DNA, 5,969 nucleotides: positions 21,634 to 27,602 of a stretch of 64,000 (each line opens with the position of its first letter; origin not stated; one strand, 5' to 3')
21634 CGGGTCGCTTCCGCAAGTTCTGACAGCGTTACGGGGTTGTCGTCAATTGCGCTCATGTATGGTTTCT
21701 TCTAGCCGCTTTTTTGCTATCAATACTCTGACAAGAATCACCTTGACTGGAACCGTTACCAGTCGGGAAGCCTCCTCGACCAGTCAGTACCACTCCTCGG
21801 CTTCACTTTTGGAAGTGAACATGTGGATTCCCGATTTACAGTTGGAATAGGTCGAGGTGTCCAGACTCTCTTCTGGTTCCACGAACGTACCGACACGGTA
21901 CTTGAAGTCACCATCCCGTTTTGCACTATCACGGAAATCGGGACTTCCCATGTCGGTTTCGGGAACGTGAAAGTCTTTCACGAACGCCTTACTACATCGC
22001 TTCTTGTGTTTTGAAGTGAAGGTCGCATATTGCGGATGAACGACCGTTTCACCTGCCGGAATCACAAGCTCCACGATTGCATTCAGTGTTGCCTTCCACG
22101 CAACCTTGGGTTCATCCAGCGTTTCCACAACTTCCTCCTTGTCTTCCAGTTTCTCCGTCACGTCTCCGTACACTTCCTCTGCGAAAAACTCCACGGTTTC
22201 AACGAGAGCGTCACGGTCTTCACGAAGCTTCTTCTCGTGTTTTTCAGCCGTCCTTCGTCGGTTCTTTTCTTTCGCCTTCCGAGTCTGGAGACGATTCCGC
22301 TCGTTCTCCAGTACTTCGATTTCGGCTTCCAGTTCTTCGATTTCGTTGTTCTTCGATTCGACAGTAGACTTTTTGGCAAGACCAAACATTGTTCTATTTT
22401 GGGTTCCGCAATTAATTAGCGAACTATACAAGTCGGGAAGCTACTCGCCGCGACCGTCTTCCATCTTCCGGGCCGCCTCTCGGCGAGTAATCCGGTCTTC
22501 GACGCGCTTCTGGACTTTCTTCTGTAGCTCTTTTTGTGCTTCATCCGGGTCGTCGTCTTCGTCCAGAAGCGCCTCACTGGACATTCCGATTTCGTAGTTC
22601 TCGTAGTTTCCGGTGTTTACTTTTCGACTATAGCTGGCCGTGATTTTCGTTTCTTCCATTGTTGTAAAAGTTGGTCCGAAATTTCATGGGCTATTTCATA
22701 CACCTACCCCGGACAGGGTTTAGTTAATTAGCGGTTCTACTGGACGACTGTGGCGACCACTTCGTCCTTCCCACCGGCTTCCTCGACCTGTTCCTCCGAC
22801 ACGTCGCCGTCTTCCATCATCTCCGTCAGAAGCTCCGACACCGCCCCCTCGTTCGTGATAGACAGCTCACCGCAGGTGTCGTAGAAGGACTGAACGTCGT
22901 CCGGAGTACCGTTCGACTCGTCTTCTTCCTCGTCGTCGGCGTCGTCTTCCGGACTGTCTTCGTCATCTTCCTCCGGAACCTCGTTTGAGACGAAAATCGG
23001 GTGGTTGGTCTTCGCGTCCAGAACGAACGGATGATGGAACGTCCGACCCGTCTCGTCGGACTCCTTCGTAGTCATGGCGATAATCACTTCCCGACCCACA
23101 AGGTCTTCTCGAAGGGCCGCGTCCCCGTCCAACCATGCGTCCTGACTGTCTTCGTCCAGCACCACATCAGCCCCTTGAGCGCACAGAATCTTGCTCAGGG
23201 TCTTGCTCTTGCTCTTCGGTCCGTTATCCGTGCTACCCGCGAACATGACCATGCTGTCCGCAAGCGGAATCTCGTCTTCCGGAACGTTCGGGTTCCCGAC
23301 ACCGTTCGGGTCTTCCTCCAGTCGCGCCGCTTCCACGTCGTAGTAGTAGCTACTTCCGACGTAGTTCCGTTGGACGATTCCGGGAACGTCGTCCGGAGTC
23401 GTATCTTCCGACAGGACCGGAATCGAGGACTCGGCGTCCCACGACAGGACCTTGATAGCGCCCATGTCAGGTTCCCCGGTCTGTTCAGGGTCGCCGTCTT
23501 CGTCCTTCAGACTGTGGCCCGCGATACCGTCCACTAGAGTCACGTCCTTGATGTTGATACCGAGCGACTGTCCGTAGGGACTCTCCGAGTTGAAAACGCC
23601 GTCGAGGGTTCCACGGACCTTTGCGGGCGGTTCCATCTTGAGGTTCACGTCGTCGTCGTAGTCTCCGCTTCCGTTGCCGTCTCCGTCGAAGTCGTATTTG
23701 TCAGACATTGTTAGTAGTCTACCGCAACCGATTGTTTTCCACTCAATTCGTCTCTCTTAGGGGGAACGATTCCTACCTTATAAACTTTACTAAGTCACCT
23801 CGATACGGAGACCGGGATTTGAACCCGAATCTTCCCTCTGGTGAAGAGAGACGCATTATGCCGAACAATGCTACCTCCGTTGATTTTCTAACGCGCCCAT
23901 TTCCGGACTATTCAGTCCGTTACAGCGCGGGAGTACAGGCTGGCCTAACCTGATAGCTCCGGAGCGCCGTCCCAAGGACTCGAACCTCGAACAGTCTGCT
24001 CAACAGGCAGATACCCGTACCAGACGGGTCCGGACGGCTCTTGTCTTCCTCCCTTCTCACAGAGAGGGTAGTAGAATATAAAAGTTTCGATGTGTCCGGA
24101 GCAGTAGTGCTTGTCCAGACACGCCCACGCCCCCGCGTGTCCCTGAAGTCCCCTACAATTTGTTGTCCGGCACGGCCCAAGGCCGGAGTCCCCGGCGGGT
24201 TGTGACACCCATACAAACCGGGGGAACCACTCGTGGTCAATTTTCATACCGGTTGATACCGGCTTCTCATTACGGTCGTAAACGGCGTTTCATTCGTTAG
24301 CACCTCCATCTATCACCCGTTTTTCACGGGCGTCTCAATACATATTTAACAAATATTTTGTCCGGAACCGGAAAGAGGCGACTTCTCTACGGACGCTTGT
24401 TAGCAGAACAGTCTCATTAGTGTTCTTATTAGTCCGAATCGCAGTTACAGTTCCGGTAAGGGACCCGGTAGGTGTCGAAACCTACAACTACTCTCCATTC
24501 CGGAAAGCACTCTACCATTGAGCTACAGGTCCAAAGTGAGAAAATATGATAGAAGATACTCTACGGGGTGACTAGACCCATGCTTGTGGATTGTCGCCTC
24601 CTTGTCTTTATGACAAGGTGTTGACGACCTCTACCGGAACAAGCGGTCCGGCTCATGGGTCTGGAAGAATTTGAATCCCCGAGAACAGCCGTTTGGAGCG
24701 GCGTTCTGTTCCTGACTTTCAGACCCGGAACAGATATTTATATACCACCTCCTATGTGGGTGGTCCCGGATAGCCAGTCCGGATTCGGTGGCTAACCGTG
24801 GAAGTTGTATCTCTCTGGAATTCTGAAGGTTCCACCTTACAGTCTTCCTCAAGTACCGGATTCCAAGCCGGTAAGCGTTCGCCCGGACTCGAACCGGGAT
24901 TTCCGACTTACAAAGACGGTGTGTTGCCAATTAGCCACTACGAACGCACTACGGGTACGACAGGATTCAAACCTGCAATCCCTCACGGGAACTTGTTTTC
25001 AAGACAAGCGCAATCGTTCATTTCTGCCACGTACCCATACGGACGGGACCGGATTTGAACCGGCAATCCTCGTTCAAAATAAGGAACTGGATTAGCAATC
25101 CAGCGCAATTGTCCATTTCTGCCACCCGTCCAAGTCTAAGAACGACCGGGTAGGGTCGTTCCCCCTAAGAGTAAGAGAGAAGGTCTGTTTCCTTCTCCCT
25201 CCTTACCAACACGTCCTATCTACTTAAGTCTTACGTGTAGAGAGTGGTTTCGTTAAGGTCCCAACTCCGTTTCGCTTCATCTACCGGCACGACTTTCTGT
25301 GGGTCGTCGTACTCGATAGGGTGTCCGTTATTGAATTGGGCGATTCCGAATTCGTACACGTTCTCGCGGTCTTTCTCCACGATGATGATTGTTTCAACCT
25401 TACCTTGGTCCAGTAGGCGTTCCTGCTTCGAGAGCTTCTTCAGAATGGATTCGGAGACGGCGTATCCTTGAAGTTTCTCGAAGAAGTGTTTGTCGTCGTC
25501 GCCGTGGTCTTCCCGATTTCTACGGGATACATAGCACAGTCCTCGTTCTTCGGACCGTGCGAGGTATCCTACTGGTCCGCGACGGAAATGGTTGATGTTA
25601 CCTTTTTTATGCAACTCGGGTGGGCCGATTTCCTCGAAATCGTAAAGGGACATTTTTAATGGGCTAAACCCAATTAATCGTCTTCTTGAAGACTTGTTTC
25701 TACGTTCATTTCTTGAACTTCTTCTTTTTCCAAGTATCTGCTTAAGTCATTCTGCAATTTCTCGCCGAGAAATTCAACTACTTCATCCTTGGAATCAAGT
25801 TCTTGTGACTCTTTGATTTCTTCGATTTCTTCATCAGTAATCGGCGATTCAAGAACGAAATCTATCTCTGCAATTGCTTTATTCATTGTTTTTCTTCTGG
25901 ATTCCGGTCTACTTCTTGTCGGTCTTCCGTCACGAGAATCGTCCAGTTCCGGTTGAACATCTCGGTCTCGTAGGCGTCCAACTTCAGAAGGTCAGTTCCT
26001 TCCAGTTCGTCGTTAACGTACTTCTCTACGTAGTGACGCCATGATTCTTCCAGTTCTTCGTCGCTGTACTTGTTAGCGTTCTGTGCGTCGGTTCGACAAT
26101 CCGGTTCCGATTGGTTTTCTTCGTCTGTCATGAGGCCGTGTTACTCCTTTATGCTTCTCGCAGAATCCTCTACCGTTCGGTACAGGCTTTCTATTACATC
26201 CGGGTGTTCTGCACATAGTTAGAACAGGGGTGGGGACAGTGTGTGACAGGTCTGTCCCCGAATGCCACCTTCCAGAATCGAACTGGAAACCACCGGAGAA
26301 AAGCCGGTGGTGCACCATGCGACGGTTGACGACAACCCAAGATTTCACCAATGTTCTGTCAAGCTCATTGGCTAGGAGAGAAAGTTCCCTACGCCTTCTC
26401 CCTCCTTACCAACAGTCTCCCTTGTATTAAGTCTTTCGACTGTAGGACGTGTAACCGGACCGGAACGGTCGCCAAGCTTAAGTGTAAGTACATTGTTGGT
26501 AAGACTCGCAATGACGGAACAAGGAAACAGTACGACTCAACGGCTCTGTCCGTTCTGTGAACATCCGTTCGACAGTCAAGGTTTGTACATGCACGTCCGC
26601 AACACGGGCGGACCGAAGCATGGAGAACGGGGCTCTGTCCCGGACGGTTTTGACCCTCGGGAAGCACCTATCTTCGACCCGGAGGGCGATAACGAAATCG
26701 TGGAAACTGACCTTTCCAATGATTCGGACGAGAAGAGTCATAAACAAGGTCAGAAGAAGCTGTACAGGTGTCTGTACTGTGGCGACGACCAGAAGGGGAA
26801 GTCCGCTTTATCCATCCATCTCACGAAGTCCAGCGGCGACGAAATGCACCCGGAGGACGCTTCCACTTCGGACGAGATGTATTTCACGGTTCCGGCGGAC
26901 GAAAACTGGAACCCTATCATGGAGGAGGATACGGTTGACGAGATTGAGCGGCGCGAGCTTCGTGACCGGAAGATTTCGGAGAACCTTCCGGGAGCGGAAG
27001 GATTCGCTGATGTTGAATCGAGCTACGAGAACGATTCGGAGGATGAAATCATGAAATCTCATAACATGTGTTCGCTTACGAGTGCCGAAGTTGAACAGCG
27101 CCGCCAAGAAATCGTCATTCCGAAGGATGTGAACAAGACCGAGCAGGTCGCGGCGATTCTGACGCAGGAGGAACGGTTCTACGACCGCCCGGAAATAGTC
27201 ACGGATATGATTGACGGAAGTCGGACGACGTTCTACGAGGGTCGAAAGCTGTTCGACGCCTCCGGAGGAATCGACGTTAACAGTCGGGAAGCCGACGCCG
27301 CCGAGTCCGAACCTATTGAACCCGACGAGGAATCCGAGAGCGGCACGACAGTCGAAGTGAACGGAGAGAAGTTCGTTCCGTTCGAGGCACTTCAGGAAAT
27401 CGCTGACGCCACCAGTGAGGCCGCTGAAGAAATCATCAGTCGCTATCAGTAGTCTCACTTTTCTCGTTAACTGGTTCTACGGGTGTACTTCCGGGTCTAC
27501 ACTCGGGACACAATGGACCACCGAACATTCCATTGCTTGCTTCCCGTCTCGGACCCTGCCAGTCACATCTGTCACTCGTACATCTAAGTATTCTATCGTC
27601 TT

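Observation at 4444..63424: Massively over-represented 9-12-mer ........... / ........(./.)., partly promoter-proximal and partly intragenic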

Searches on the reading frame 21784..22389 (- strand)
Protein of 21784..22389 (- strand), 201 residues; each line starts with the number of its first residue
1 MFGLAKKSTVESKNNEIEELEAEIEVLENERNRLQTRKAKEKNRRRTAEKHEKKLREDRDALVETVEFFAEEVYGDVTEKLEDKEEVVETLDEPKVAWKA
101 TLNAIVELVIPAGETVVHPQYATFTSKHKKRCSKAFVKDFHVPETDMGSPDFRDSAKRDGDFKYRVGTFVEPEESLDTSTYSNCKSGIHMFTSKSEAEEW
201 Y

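Call 43: search_protein_families(library=pfam, max_evalue=0.01, proteins=[window:21784-22389:-])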
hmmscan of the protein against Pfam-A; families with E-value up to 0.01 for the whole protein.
window:21784-22389:- (201 aa): 1 family
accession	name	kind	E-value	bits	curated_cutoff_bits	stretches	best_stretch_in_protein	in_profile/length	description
PF19062.5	DUF5758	-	3.4e-08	33.8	26.9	1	96-197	12-105/105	Family of unknown function (DUF5758)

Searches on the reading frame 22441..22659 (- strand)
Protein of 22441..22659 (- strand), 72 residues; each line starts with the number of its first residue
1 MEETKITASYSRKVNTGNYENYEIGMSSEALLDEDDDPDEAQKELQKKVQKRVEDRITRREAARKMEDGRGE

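Call 45: search_protein_families(library=pfam, max_evalue=0.01, proteins=[window:22441-22659:-])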
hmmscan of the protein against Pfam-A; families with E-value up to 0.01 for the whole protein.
window:22441-22659:- (72 aa): 0 families

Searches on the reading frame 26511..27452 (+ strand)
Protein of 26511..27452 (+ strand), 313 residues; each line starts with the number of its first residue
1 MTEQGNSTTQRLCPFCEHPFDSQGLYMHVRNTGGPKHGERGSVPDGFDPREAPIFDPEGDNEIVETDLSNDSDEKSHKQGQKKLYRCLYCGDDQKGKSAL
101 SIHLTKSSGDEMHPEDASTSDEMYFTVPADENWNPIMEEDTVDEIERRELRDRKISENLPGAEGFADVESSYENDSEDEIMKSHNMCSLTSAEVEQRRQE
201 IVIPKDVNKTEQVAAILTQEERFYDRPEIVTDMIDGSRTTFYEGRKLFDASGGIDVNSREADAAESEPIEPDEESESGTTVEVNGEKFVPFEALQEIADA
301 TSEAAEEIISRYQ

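Call 43: search_protein_families(library=pfam, max_evalue=0.01, proteins=[window:26511-27452:+])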
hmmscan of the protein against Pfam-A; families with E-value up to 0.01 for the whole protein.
window:26511-27452:+ (313 aa): 1 family
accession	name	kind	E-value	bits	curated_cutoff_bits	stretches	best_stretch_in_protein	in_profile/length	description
PF05605.18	zf-Di19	-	0.0026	18.4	27.5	0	12-30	4-22/54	Drought induced 19 protein (Di19), zinc-binding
